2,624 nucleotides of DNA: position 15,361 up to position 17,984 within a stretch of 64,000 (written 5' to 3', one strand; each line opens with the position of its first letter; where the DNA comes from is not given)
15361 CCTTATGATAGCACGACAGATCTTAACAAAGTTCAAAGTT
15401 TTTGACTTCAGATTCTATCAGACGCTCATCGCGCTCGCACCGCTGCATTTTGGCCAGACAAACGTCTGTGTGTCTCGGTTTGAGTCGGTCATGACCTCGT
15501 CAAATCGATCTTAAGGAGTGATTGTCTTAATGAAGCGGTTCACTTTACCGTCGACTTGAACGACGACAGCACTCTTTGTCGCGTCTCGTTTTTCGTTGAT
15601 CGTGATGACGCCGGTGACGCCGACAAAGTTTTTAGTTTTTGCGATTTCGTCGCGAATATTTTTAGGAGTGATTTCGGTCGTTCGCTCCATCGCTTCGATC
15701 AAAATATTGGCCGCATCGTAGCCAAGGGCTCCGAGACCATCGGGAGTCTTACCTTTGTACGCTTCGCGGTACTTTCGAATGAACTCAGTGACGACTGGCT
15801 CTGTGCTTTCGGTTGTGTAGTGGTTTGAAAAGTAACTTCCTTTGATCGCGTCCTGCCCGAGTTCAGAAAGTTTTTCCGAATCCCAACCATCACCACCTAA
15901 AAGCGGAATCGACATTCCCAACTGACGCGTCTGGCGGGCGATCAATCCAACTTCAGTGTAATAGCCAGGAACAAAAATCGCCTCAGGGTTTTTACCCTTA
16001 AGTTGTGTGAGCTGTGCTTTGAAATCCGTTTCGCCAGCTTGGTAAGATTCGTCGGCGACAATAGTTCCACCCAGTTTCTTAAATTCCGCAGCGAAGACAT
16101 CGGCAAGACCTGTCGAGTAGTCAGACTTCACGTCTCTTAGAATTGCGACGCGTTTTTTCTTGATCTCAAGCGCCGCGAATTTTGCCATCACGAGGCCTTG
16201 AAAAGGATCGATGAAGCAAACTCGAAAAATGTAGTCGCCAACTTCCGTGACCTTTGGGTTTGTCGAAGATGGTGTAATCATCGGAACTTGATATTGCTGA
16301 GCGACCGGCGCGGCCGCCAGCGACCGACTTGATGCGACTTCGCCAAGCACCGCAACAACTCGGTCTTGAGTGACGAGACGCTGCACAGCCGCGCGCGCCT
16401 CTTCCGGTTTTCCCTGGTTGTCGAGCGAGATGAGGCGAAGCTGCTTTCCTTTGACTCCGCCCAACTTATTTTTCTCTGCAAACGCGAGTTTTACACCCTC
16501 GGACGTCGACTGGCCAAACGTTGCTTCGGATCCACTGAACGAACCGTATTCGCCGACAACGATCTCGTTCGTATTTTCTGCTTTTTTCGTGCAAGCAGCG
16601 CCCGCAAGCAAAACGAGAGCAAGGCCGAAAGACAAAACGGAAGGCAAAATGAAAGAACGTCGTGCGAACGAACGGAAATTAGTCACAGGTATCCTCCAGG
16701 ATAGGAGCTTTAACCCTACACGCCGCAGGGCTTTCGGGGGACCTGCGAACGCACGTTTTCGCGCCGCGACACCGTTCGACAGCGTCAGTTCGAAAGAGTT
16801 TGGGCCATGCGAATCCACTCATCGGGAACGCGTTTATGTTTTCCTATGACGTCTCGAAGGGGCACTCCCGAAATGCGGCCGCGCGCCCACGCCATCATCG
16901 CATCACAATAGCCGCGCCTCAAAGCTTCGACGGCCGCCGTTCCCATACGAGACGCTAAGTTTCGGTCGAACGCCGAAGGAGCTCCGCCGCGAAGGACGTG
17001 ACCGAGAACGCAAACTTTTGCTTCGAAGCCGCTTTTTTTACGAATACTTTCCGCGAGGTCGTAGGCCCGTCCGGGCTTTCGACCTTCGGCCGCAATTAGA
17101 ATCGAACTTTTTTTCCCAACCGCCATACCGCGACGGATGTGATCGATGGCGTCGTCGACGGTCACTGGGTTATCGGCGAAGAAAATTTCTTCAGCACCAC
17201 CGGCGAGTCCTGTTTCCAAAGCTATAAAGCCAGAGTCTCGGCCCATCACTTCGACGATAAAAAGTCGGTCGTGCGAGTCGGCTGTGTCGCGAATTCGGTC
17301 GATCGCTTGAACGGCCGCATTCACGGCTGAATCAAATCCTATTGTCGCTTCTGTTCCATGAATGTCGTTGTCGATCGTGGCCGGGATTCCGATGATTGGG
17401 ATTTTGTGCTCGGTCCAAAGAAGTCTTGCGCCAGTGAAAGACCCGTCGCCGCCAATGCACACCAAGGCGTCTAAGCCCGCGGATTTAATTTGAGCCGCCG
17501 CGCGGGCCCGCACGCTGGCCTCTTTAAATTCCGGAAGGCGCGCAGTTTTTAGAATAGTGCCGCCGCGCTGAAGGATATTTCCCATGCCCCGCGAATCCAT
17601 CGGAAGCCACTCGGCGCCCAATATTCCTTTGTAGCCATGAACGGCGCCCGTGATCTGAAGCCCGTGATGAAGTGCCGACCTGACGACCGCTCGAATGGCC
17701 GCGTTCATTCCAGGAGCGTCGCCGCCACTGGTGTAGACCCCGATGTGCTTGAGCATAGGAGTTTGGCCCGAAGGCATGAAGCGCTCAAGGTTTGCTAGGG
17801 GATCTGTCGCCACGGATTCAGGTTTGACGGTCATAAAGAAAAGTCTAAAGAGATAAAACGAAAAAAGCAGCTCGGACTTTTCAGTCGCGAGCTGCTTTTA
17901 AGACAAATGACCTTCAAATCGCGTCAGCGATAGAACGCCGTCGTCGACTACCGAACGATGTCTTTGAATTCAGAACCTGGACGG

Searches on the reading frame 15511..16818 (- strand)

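Call 28: search_protein_families(library=pfam, proteins=[window:15511-16818:-], max_evalue=0.001)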
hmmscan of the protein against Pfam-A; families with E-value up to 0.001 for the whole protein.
window:15511-16818:- (435 aa): 3 families
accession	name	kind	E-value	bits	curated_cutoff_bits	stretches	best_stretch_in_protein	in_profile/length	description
PF13458.12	Peripla_BP_6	-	9.6e-63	213.4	31.7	1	86-423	2-339/343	Periplasmic binding protein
PF01094.35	ANF_receptor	-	2e-25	90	25.4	1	108-424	5-352/353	Receptor family ligand binding region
PF13433.12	Peripla_BP_5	-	2.2e-19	70.2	27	1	89-422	4-336/363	Periplasmic binding protein domain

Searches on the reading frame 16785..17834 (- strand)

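Call 28: search_protein_families(library=pfam, proteins=[window:16785-17834:-], max_evalue=0.001)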
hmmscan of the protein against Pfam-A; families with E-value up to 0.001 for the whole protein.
window:16785-17834:- (349 aa): 2 families
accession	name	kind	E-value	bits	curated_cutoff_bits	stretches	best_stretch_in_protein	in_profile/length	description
PF00365.25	PFK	-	2e-102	342.7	30.9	1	31-305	2-277/277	Phosphofructokinase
PF01513.26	NAD_kinase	-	4.6e-06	27.4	25.5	1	111-152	63-104/130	ATP-NAD kinase N-terminal domain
